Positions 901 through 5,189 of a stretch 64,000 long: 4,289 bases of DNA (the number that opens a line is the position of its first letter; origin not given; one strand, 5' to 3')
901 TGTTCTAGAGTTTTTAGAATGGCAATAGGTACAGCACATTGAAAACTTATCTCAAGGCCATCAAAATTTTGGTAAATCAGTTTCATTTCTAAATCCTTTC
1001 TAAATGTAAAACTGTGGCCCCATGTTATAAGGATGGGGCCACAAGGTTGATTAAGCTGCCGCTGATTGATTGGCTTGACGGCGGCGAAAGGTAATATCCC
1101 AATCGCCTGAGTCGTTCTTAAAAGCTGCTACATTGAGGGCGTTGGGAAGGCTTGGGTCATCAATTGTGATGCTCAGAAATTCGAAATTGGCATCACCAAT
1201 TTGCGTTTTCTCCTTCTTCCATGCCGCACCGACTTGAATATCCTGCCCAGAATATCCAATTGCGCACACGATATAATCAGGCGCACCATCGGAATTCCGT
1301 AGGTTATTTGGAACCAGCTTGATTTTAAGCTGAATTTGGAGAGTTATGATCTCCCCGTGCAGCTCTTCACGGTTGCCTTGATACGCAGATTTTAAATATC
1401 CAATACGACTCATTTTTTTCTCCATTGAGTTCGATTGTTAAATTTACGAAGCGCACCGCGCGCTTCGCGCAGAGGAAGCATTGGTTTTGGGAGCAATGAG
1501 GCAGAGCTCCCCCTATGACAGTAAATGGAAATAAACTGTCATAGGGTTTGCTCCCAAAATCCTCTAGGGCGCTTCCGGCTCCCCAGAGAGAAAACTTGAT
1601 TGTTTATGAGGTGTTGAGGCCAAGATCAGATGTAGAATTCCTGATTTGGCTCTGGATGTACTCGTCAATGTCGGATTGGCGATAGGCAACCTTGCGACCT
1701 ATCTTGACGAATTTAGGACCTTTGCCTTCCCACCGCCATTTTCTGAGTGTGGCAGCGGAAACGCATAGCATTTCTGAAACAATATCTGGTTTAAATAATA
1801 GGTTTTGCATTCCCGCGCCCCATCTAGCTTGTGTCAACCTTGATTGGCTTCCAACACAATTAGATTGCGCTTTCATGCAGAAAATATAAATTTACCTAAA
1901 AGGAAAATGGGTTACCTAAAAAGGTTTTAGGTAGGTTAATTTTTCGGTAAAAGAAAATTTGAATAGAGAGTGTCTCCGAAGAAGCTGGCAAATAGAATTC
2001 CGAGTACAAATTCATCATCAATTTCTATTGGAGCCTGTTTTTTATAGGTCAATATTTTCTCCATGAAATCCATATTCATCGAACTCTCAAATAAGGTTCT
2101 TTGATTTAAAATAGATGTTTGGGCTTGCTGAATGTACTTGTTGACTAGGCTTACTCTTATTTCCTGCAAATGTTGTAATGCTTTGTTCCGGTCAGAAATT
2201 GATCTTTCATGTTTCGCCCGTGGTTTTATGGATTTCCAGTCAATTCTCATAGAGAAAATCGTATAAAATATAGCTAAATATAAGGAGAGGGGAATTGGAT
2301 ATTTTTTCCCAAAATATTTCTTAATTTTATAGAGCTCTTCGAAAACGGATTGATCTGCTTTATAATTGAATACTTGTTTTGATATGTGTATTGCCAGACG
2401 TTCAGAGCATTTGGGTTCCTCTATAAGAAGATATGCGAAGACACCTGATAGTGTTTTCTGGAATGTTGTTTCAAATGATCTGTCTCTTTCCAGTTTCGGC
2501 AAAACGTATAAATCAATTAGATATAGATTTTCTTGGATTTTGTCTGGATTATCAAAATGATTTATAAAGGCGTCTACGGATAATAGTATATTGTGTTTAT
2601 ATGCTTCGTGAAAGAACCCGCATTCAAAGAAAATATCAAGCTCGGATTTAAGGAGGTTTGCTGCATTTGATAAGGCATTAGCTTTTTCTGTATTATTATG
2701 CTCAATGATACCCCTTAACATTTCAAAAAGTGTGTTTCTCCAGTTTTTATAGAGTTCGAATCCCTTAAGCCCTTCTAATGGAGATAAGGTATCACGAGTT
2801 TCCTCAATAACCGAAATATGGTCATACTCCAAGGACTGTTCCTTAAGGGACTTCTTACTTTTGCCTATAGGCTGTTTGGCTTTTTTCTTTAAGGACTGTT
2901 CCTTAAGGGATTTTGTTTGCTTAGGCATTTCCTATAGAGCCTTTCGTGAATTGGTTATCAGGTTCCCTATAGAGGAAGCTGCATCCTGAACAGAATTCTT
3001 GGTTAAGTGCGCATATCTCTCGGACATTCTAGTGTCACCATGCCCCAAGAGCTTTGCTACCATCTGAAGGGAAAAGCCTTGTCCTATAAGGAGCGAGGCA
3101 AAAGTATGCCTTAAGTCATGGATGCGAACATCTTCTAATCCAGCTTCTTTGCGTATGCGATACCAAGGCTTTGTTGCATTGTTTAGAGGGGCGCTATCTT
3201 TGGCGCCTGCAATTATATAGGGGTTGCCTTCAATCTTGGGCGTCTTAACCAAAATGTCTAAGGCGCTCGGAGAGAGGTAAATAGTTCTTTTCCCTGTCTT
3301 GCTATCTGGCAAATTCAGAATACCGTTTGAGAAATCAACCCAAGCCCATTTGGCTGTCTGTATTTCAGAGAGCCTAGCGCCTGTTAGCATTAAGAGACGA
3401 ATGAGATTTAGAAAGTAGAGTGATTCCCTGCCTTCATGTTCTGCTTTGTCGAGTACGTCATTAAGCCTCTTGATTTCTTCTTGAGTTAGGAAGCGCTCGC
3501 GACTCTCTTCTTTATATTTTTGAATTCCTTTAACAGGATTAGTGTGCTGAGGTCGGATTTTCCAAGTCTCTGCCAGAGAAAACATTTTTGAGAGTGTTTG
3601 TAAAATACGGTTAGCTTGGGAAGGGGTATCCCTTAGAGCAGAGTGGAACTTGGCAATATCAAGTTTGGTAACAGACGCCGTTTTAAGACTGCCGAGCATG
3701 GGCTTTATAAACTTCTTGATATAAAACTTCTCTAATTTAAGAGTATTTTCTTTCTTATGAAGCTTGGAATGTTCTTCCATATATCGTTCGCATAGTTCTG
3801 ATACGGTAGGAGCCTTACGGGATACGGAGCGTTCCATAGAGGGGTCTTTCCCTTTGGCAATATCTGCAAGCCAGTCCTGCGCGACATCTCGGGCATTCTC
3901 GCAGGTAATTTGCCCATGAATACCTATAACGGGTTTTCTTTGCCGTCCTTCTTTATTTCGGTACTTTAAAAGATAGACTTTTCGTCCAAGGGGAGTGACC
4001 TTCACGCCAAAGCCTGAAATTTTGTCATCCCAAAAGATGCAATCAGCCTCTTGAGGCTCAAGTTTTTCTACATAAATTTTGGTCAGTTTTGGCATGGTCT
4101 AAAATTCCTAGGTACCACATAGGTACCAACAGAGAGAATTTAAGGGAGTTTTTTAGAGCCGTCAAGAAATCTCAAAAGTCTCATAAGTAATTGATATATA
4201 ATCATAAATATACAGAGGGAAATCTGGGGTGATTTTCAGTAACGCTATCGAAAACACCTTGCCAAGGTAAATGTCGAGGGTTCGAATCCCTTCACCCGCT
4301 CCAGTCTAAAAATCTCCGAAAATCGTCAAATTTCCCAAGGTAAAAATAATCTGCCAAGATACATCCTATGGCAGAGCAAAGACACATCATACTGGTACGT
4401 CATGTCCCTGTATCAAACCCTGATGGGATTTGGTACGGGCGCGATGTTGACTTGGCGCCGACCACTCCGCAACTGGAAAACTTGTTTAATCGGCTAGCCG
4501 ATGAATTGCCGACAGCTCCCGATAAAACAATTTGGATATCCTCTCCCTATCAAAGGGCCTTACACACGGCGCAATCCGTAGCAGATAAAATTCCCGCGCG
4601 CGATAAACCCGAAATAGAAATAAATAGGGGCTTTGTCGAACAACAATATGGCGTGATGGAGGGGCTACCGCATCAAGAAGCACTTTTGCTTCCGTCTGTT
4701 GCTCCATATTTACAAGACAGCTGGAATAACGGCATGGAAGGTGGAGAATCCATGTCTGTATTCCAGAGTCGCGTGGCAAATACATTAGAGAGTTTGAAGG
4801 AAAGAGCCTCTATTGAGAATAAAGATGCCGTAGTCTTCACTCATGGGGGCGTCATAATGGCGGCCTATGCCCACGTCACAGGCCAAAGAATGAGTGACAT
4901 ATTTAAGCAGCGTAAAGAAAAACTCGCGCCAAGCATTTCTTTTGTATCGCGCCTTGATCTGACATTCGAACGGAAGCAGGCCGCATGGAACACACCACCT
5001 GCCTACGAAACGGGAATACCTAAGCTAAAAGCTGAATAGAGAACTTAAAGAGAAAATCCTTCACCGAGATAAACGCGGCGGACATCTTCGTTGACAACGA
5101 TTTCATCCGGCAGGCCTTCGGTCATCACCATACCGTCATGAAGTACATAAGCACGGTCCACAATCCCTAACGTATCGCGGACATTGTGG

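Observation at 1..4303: Integrated element ending at a displaced 3' half of tRNA-Gly(GCC), with the integrase at the fragment end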

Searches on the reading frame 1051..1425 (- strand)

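Call 10: search_protein_families(library=pfam, proteins=[window:1051-1425:-], max_evalue=0.01)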
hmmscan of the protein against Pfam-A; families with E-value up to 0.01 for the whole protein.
window:1051-1425:- (124 aa): 1 family
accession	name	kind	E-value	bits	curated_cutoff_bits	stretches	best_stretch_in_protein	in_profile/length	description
PF05284.17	DUF736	-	2e-19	69.7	22.1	1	16-115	6-98/99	Protein of unknown function (DUF736)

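Call 11: search_protein_families(library=ncbifam, proteins=[window:1051-1425:-], max_evalue=0.01)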
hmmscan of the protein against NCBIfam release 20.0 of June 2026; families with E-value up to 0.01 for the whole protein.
window:1051-1425:- (124 aa): 0 families

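Call 15: search_protein_families(library=phrogs, proteins=[window:1051-1425:-], max_evalue=0.01)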
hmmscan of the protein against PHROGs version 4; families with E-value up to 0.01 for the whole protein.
window:1051-1425:- (124 aa): 0 families

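Call 60: search_protein_families(library=padloc, proteins=[window:1051-1425:-], max_evalue=0.001)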
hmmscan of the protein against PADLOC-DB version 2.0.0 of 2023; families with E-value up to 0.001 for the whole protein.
window:1051-1425:- (124 aa): 0 families

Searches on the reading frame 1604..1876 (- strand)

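Call 10: search_protein_families(library=pfam, proteins=[window:1604-1876:-], max_evalue=0.01)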
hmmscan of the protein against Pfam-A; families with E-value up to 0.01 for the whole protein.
window:1604-1876:- (90 aa): 1 family
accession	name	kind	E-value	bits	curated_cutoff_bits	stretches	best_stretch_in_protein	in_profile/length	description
PF12728.13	HTH_17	-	3.5e-10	40.4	27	1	33-77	7-50/51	Helix-turn-helix domain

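Call 11: search_protein_families(library=ncbifam, proteins=[window:1604-1876:-], max_evalue=0.01)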
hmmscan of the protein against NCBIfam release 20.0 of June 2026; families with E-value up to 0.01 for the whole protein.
window:1604-1876:- (90 aa): 1 family
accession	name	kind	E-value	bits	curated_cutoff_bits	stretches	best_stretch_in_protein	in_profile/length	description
NF047737.1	antiphage_MADS1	equivalog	0.0091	16.2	80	0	33-74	9-49/49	methylation-associated defense system helix-turn-helix domain-containing protein MAD1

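Call 15: search_protein_families(library=phrogs, proteins=[window:1604-1876:-], max_evalue=0.01)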
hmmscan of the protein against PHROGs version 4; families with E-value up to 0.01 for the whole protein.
window:1604-1876:- (90 aa): 8 families
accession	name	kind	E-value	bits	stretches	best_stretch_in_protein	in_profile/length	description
phrog_2528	-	unknown function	3.3e-09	37.7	1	19-85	20-87/90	-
phrog_66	-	integration and excision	1.5e-08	35.8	1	23-83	89-149/412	excisionase and transcriptional regulator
phrog_19880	-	transcription regulation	0.00016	22.9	1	20-76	65-121/136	transcriptional regulator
phrog_17942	-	unknown function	0.00052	21.4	1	17-77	64-123/132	-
phrog_10045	-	DNA, RNA and nucleotide metabolism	0.00066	20.5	1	33-75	26-68/74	HTH DNA binding protein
phrog_4745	-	DNA, RNA and nucleotide metabolism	0.00075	20.3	1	27-82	31-92/107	DNA binding protein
phrog_6401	-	DNA, RNA and nucleotide metabolism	0.0037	18.1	1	28-76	10-58/64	DNA binding protein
phrog_668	-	DNA, RNA and nucleotide metabolism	0.0071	17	1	33-80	69-116/181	HTH DNA binding protein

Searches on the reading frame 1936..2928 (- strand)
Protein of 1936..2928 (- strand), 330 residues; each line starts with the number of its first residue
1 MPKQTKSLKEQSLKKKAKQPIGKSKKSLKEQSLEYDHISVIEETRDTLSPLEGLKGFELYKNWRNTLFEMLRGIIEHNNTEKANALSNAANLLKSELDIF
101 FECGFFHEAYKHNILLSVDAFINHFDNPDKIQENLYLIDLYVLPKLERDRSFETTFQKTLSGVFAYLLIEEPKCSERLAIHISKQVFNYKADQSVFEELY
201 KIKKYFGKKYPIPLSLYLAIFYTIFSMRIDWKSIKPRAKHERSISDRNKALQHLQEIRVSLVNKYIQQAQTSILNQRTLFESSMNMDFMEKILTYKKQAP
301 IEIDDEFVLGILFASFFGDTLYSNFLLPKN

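Call 10: search_protein_families(library=pfam, proteins=[window:1936-2928:-], max_evalue=0.01)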
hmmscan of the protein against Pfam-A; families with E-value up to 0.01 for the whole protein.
window:1936-2928:- (330 aa): 0 families

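Call 11: search_protein_families(library=ncbifam, proteins=[window:1936-2928:-], max_evalue=0.01)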
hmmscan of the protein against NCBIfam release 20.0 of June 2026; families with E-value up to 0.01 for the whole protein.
window:1936-2928:- (330 aa): 0 families

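Call 14: search_protein_families(library=pfam, proteins=[window:1936-2928:-], max_evalue=10)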
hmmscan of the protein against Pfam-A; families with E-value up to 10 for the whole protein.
window:1936-2928:- (330 aa): 3 families
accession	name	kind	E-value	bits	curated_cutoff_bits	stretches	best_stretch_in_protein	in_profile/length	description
PF10884.14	DUF2683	-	0.057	14.1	27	0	281-299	33-51/66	Protein of unknown function (DUF2683)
PF15948.10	DUF4756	-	0.061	13.7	25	1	250-308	56-115/158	Domain of unknown function (DUF4756)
PF03827.18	Orexin_rec2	-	0.24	11.9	25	0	23-43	16-36/57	Orexin receptor type 2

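Call 15: search_protein_families(library=phrogs, proteins=[window:1936-2928:-], max_evalue=0.01)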
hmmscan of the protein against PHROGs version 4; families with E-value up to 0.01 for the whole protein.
window:1936-2928:- (330 aa): 0 families

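Call 60: search_protein_families(library=padloc, proteins=[window:1936-2928:-], max_evalue=0.001)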
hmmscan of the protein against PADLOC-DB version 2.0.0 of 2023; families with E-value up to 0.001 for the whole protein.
window:1936-2928:- (330 aa): 0 families

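Call 80: find_homologous_proteins(query=window:1936-2928:-)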
Query window:1936-2928:- (330 aa): 2 proteins with E <= 0.001 among 1153 candidates.
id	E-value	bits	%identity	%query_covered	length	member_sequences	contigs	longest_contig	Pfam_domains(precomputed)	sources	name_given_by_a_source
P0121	3.4e-213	724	100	100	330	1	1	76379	-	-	-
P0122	9.9e-122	424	60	100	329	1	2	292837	-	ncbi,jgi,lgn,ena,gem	-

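Call 88: search_protein_representatives(protein=window:1936-2928:-)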
Query: 330 residues. Proteins with E-value up to 0.001 (for the whole library): 19; up to 1e-10: 11; up to 1e-30: 8. The best 19 are listed.
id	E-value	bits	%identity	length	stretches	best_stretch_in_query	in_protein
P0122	3.1e-122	424.1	60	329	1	1-330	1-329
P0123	7.7e-67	242.2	42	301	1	38-329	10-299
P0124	1.7e-55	204.9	36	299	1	37-327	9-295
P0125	2.5e-55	204.4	40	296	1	42-322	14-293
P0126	3.8e-54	200.5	37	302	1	38-323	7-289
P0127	6.3e-42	160.3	33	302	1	35-321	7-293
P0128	8.0e-41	156.7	33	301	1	27-329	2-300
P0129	4.8e-40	154.2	35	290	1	56-320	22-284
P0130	1.5e-23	100.0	39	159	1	46-184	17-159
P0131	3.0e-14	69.4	40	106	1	220-321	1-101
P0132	7.0e-11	58.4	35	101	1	229-328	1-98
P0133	4.9e-09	52.3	28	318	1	6-325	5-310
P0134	3.6e-08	49.5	26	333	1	4-317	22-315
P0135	1.8e-07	47.2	28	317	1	45-281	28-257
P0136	3.2e-07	46.4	36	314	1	1-201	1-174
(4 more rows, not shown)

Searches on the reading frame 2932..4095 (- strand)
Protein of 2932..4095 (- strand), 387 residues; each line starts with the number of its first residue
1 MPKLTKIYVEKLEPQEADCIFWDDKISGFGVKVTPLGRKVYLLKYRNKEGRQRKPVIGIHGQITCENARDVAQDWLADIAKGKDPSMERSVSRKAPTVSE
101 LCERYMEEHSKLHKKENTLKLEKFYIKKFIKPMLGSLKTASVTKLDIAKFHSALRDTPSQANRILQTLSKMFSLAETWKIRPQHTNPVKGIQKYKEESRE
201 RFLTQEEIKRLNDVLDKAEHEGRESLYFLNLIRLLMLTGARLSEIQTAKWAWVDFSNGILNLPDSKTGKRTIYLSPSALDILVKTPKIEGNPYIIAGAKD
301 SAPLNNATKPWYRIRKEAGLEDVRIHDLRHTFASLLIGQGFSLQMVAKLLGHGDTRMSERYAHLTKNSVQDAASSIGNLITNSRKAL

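Call 10: search_protein_families(library=pfam, proteins=[window:2932-4095:-], max_evalue=0.01)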
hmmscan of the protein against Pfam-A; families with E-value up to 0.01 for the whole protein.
window:2932-4095:- (387 aa): 4 families
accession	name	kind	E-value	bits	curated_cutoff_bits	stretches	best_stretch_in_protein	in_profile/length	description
PF00589.27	Phage_integrase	-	5e-26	91.9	27.1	1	202-367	2-171/172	Phage integrase family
PF13356.12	Arm-DNA-bind_3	-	2.1e-13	50.6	27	1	4-89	1-80/83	Arm DNA-binding domain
PF14659.12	Phage_int_SAM_3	-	5.3e-07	30.2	22.6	1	97-154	1-57/58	Phage integrase, N-terminal SAM-like domain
PF22022.2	Phage_int_M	-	0.0053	17.4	27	0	101-176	4-80/96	Phage integrase central domain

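Call 11: search_protein_families(library=ncbifam, proteins=[window:2932-4095:-], max_evalue=0.01)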
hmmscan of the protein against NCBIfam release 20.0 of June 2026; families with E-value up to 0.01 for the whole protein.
window:2932-4095:- (387 aa): 10 families
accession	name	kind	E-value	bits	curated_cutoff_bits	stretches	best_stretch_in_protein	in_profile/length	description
NF040815.2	recomb_XerA_Arch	equivalog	1.8e-26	93.2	220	1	104-371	2-261/263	site-specific tyrosine recombinase/integron integrase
TIGR02225.1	recomb_XerD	equivalog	2.9e-18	66.2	329.6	1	113-372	12-282/290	site-specific tyrosine recombinase XerD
TIGR02224.1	recomb_XerC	equivalog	2.1e-17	63.5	335.15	1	127-371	29-284/295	tyrosine recombinase XerC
NF001399.0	PRK00283.1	subfamily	1.5e-16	60.5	279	1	136-372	45-291/300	tyrosine recombinase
TIGR02249.1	integrase_gron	subfamily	9.4e-12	44.9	265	2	317-375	252-311/315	integron integrase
NF003462.0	PRK05084.1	equivalog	1.8e-08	33.6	267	1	231-376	200-356/360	tyrosine recombinase XerS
NF011946.0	PRK15417.1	equivalog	5.9e-06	25.7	435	1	317-376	267-327/337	integron integrase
NF002331.0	PRK01287.1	subfamily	0.00019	20.5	371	1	92-368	20-316/365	site-specific tyrosine recombinase XerC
NF041502.1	integrase_1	equivalog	0.00033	19.5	350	0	328-371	324-367/484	site-specific integrase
NF007371.0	PRK09871.1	subfamily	0.0016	18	222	0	198-273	2-73/198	tyrosine-type DNA invertase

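Call 15: search_protein_families(library=phrogs, proteins=[window:2932-4095:-], max_evalue=0.01)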
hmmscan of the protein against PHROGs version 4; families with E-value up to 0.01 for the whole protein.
window:2932-4095:- (387 aa): 13 families
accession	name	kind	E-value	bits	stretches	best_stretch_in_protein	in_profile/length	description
phrog_1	-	integration and excision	8.5e-74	250.9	1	3-384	92-455/611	integrase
phrog_216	-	integration and excision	7.5e-35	121.5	1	166-378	20-238/301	integrase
phrog_7685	-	integration and excision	2.5e-12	47.8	1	265-379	124-238/240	integrase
phrog_3423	-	unknown function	2.7e-12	47.9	1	3-144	7-150/157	-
phrog_35951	-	unknown function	4e-12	47.5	1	307-382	5-80/97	-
phrog_7244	-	integration and excision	2.7e-11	44.2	1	78-273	53-241/263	integrase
phrog_7269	-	integration and excision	1.1e-06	29.5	1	312-374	18-79/89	integrase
phrog_25190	-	integration and excision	1.9e-06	29.1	1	307-355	31-79/109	integrase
phrog_5127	-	integration and excision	0.00036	21.1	1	83-245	72-231/355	integrase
phrog_4710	-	unknown function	0.00047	20.8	1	202-271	133-198/211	-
phrog_23271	-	unknown function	0.00076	20.4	1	322-363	8-49/67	-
phrog_23783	-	integration and excision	0.0024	18.8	1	92-178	56-141/162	integrase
phrog_24775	-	unknown function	0.0093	17.1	0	309-359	17-64/101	-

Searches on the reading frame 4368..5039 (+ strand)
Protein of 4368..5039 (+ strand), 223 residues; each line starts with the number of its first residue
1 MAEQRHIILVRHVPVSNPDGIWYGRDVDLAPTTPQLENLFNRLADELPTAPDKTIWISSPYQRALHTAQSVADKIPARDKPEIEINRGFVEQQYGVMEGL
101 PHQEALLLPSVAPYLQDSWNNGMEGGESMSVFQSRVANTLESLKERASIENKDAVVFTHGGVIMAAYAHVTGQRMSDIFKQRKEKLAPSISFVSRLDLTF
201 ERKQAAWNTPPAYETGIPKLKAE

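Call 10: search_protein_families(library=pfam, proteins=[window:4368-5039:+], max_evalue=0.01)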
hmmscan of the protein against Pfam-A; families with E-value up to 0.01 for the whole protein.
window:4368-5039:+ (223 aa): 1 family
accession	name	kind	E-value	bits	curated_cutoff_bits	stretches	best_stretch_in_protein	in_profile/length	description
PF00300.27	His_Phos_1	-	3.4e-23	82.8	21.7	1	7-180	1-168/194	Histidine phosphatase superfamily (branch 1)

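Call 11: search_protein_families(library=ncbifam, proteins=[window:4368-5039:+], max_evalue=0.01)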
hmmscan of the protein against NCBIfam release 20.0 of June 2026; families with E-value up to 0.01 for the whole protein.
window:4368-5039:+ (223 aa): 7 families
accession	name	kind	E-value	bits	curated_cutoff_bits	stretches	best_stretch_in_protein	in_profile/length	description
TIGR03162.1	ribazole_cobC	equivalog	1.2e-23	83.4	162.9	1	7-181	1-166/176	alpha-ribazole phosphatase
TIGR03848.1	MSMEG_4193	subfamily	2.3e-10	40.3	203.85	1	7-180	2-172/204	MSMEG_4193 family putative phosphomutase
NF005567.0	PRK07238.1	equivalog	1.9e-08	34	326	1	42-159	214-326/378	bifunctional RNase H/acid phosphatase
NF045917.1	PhserinePhPspA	equivalog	2.6e-07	30.5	350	1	6-175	3-166/211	phosphoserine phosphatase PspA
NF011580.0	PRK15004.1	equivalog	5.9e-06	26.4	250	1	8-170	4-160/203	adenosylcobalamin/alpha-ribazole phosphatase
NF009993.0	PRK13462.1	equivalog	0.00029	20.6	226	1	26-165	29-153/203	acid phosphatase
NF038349.1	dPGM_arch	equivalog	0.0032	17.4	225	1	7-170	1-148/194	2,3-diphosphoglycerate-dependent phosphoglycerate mutase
